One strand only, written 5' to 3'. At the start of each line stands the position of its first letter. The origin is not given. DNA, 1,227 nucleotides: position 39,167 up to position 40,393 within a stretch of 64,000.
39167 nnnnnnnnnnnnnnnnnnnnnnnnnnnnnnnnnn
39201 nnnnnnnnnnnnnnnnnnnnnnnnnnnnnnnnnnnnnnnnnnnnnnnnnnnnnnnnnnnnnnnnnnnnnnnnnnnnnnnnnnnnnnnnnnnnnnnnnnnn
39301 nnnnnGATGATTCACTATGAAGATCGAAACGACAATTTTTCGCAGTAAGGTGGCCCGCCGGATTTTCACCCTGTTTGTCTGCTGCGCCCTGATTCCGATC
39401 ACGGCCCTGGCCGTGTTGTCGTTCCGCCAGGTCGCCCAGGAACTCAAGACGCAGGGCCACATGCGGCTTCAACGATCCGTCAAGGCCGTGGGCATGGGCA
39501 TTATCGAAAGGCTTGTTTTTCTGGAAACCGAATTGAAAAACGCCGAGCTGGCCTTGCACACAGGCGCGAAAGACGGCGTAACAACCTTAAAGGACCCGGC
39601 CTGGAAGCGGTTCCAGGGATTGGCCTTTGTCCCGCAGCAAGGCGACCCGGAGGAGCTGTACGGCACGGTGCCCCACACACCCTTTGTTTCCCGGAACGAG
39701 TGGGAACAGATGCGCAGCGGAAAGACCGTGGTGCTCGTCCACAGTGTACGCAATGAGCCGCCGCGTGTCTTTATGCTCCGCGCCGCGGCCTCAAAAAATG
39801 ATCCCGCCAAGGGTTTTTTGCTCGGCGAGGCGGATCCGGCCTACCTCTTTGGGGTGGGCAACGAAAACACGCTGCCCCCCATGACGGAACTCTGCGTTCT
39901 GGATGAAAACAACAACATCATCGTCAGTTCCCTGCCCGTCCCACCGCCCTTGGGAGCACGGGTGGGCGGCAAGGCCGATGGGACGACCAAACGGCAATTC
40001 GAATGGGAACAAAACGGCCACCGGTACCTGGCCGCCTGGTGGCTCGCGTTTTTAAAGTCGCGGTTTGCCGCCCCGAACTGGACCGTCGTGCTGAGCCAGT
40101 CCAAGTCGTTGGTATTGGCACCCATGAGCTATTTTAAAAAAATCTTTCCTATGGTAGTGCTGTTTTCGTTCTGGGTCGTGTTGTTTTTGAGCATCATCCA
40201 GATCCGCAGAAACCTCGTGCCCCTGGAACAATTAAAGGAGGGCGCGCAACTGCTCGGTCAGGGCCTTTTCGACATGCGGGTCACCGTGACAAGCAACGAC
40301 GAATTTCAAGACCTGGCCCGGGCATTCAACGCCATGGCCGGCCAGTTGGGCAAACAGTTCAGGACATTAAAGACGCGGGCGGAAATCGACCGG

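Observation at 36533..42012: Five-gene c-di-GMP synthase/hydrolase + orphan pseudopilin operon bracketed by inverted copies of a ~110-nt element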

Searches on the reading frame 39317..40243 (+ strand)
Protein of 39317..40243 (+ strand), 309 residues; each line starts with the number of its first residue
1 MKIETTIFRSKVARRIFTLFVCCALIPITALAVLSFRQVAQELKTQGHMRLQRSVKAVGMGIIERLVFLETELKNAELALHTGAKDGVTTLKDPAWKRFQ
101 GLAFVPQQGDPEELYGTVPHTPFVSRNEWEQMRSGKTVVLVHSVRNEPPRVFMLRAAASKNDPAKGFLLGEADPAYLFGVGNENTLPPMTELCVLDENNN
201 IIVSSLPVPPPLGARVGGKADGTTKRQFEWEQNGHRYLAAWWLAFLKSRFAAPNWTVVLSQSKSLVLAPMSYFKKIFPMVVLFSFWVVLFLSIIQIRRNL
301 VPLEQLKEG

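Call 33: find_homologous_proteins(query=window:39317-40243:+)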
Query seq(309 aa) (309 aa): 30 proteins with E <= 0.001 among 2944 candidates.
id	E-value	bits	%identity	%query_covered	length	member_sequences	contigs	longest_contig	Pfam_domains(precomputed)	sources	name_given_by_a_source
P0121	1.9e-94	334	52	100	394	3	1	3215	PF00672.31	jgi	jgi:HAMP domain-containing protein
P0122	4.7e-81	290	66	64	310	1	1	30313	PF00672.31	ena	-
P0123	8.5e-80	286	46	100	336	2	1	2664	-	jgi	jgi:hypothetical protein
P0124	3.7e-73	264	46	100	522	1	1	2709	PF00672.31,PF13185.13,PF01590.33,PF13492.13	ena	-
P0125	9.6e-73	263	44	100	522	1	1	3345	PF00672.31,PF13185.13,PF01590.33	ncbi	ncbi:MAG: HAMP domain-containing protein, partial [Nitrospiraceae bacterium]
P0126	1.0e-71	260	46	100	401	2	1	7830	PF00672.31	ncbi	ncbi:MAG: HAMP domain-containing protein, partial [Candidatus Methylomirabilales bacterium]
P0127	1.4e-71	259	45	100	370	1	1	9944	PF00672.31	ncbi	ncbi:MAG: HAMP domain-containing protein, partial [Thermodesulfobacteriota bacterium]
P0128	1.9e-69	252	43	99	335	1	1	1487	-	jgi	-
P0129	4.9e-68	247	44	99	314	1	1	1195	-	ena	-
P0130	6.3e-68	247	45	100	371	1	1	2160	PF00672.31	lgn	-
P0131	2.8e-67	245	44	90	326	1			-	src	-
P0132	1.7e-64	236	41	100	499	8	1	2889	PF00672.31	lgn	-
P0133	1.8e-64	236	42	100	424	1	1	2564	PF00672.31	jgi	-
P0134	7.9e-64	234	42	96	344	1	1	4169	-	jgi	jgi:hypothetical protein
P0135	2.1e-61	226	40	100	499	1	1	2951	PF00672.31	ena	-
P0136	1.9e-57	213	40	93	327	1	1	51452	-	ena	-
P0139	2.2e-51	193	42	83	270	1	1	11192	-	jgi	jgi:hypothetical protein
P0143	5.8e-39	152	33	100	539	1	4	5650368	PF00672.31,PF13487.13,PF01966.29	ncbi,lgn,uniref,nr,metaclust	ncbi:metal dependent phosphohydrolase [Candidatus Koribacter versatilis Ellin345]|uniref:Metal depen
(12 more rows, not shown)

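Call 53: predict_structure(alignment_id=A6)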
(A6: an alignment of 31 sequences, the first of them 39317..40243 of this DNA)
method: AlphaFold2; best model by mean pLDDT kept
length: 309 residues; sequences in the alignment: 31
mean_pLDDT: 87.8   pTM: 0.81
mean pLDDT of the five models: 87.8, 87.7, 87.3, 85.5, 83.1
residues with pLDDT >= 90: 166; 70-90: 123; 50-70: 19; < 50: 1
segments of 3 or more residues with pLDDT < 50: none
pLDDT, mean of each block of 10 residues (from residue 1): 69 87 88 88 90 96 97 92 66 82 94 92 95 96 91 91 88 95 90 94 87 77 73 92 92 95 88 87 89 85 76
secondary structure, 60 per line:
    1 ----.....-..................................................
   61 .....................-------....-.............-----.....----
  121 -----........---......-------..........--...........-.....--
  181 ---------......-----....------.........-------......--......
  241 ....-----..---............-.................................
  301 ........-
elements in order: H5-9 H11-81 H89-92 H94-98 E99-106 E112-116 H126-133 E137-142 E150-159 E162-172 H174-178 E190-195 E201-204 H211-219 E227-232 E235-244 E255-262 H263-266 H268-308

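Call 56: fold_search(model_id=the predicted structure, library=pdb)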
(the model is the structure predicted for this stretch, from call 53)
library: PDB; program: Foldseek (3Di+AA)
matches with E <= 10: 1216; with E <= 0.001: 109
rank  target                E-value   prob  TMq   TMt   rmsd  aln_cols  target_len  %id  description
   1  5t65_B                7.2e-09  1.00  0.51  0.62   5.5       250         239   14  LIGAND BINDING DOMAIN OF PSEUDOMONAS AERUGINOSA PAO1 AMINO ACID CHEMORECEPTOR PCTA IN COMPLEX WITH L-ILE (released 2017-09-13)
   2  5ltx_B                9.6e-09  1.00  0.46  0.57   6.5       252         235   13  LIGAND BINDING DOMAIN OF PSEUDOMONAS AERUGINOSA PAO1 AMINO ACID CHEMORECEPTOR PCTA IN COMPLEX WITH L-MET (released 2017-09-20)
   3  9heh                  2.5e-08  1.00  0.44  0.47   7.9       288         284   15  Structure of the ligand binding domain of the chemoreceptor MkcA (DSOMK10_RS0100305) of Dickeya solani MK10 in complex w (released 2025-08-06)
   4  9a65_B                3.2e-08  1.00  0.54  0.29   6.9       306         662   12  Integrative model of YVAQ-MCPB by crosslinking MS and deep learning (released 2024-09-18)
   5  5t7m_B                3.2e-08  1.00  0.48  0.59   6.4       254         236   12  LIGAND BINDING DOMAIN OF PSEUDOMONAS AERUGINOSA PAO1 AMINO ACID CHEMORECEPTOR PCTA IN COMPLEX WITH L-TRP (released 2017-09-20)
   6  6ior_A                3.2e-08  1.00  0.47  0.57   6.2       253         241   16  The ligand binding domain of Mlp24 with asparagine (released 2019-03-20)
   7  5ltx_A                3.8e-08  1.00  0.48  0.59   6.4       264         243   13  LIGAND BINDING DOMAIN OF PSEUDOMONAS AERUGINOSA PAO1 AMINO ACID CHEMORECEPTOR PCTA IN COMPLEX WITH L-MET (released 2017-09-20)
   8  6ioq                  4.5e-08  1.00  0.50  0.62   5.6       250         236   15  The ligand binding domain of Mlp24 with glycine (released 2019-03-06)
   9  9koo_B                5.0e-08  1.00  0.45  0.57   6.4       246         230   12  Ligand binding domain of Pseudomonas Aeruginosa PAO1 chemoreceptor PctA in complex with MHF (released 2025-11-26)
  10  6ios                  6.3e-08  1.00  0.50  0.62   5.5       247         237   16  The ligand binding domain of Mlp24 with proline (released 2019-03-06)
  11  6py3_B                7.1e-08  1.00  0.51  0.63   5.4       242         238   12  Crystal structure of ligand-binding domain of Pseudomonas fluorescens chemoreceptor CtaA in complex with L-isoleucine (released 2020-03-18)
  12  9a5d_A                7.9e-08  1.00  0.21  0.12  53.1       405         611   10  Integrative model of WALK-YYCH by crosslinking MS and deep learning (released 2024-09-18)
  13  5t7m_A                8.9e-08  1.00  0.50  0.62   6.2       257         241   13  LIGAND BINDING DOMAIN OF PSEUDOMONAS AERUGINOSA PAO1 AMINO ACID CHEMORECEPTOR PCTA IN COMPLEX WITH L-TRP (released 2017-09-20)
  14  5lto_B                9.4e-08  1.00  0.44  0.53   6.5       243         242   12  Ligand binding domain of Pseudomonas aeruginosa PAO1 amino acid chemoreceptors PctB in complex with L-Gln (released 2017-09-20)
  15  5lt9_A                1.5e-07  1.00  0.47  0.58   5.9       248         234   13  Ligand binding domain of Pseudomonas aeruginosa PAO1 amino acid chemoreceptors PctB in complex with L-Arg (released 2017-09-20)
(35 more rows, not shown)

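Call 59: find_encoding_contigs(protein=P0143, flank=6000, max_places=1)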
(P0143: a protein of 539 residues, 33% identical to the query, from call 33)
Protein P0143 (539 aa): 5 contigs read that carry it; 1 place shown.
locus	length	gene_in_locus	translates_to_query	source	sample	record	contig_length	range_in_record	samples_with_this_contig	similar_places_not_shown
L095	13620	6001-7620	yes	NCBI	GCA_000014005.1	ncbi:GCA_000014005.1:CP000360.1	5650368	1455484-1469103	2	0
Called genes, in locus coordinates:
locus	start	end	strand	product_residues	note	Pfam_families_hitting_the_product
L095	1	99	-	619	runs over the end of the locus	PF13424:TPR_12 (faint), PF13428:TPR_14 (faint), PF00486:Trans_reg_C, PF07719:TPR_2 (faint), PF00515:TPR_1 (faint), PF13414:TPR_11 (faint), PF13431:TPR_17 (faint), PF14559:TPR_19 (faint), +2 more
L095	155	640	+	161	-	PF12973:Cupin_7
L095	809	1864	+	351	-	PF21320:WHD_Rv2258c, PF00891:Methyltransf_2 (weak), PF13489:Methyltransf_23, PF01209:Ubie_methyltran (weak), PF08241:Methyltransf_11, PF08242:Methyltransf_12, PF13649:Methyltransf_25, PF13847:Methyltransf_31, +3 more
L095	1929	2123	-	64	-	-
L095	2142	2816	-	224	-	PF01738:DLH, PF07224:Chlorophyllase (weak), PF20434:BD-FAE (faint), PF12146:Hydrolase_4 (faint), PF00326:Peptidase_S9 (weak), PF02230:Abhydrolase_2 (weak), PF00326:Peptidase_S9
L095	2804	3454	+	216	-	PF00857:Isochorismatase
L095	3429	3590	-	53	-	-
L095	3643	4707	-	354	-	PF01008:IF-2B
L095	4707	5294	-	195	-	PF00156:Pribosyltran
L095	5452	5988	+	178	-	PF07963:N_methyl, PF08334:T2SSG (faint)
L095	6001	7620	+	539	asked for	PF00672:HAMP, PF13487:HD_5, PF01966:HD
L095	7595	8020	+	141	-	-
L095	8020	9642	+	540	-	PF01432:Peptidase_M3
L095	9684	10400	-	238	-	PF04366:Ysc84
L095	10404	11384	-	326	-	PF02163:Peptidase_M50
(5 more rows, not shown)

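Call 87: find_encoding_contigs(protein=P0136, flank=3500, max_places=1)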
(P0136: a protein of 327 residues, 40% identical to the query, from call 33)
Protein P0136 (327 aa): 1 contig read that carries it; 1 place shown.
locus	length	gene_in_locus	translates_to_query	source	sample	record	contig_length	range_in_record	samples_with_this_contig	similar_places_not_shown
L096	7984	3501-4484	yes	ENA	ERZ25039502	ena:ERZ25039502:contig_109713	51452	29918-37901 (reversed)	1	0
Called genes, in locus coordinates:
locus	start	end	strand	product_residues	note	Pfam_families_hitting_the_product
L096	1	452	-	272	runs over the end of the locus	PF02310:B12-binding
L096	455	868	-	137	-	PF13279:4HBT_2, PF03061:4HBT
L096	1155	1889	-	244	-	PF00698:Acyl_transf_1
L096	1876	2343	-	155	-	PF00550:PP-binding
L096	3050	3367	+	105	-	PF08334:T2SSG (faint)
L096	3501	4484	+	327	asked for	-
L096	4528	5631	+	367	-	PF01590:GAF, PF13185:GAF_2, PF13487:HD_5, PF01966:HD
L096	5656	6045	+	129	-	-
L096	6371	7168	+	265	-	PF01791:DeoC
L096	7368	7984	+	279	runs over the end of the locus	PF08240:ADH_N, PF16912:Glu_dehyd_C, PF00107:ADH_zinc_N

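Call 88: find_encoding_contigs(protein=P0122, flank=3500, max_places=1)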
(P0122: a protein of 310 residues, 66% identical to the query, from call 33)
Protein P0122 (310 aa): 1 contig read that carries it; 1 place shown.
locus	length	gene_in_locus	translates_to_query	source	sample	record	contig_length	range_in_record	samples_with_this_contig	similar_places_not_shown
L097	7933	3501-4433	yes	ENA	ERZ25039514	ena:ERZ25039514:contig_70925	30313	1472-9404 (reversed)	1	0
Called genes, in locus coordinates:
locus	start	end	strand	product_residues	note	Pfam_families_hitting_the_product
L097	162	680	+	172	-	PF04366:Ysc84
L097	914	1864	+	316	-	PF00072:Response_reg, PF00990:GGDEF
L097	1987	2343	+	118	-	-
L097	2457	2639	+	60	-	-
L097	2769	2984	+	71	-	-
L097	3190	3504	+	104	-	-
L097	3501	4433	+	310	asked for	PF00672:HAMP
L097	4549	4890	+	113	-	-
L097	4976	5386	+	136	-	PF01966:HD (weak), PF13487:HD_5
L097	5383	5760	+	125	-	-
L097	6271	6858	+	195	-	PF02550:AcetylCoA_hydro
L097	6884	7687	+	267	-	PF13336:AcetylCoA_hyd_C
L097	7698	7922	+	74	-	-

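Call 89: find_encoding_contigs(protein=P0139, flank=3500, max_places=1)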
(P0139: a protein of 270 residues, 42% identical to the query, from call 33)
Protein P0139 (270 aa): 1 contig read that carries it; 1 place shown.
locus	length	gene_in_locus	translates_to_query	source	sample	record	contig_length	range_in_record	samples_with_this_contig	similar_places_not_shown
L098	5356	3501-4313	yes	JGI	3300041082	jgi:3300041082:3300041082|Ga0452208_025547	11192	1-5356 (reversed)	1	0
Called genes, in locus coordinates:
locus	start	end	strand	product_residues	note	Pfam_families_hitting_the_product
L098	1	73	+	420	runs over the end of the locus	PF16983:MFS_MOT1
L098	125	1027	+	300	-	PF00294:PfkB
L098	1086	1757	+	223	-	PF11249:DUF3047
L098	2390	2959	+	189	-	-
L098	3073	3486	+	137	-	PF08334:T2SSG (faint)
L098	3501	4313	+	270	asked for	-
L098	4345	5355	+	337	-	?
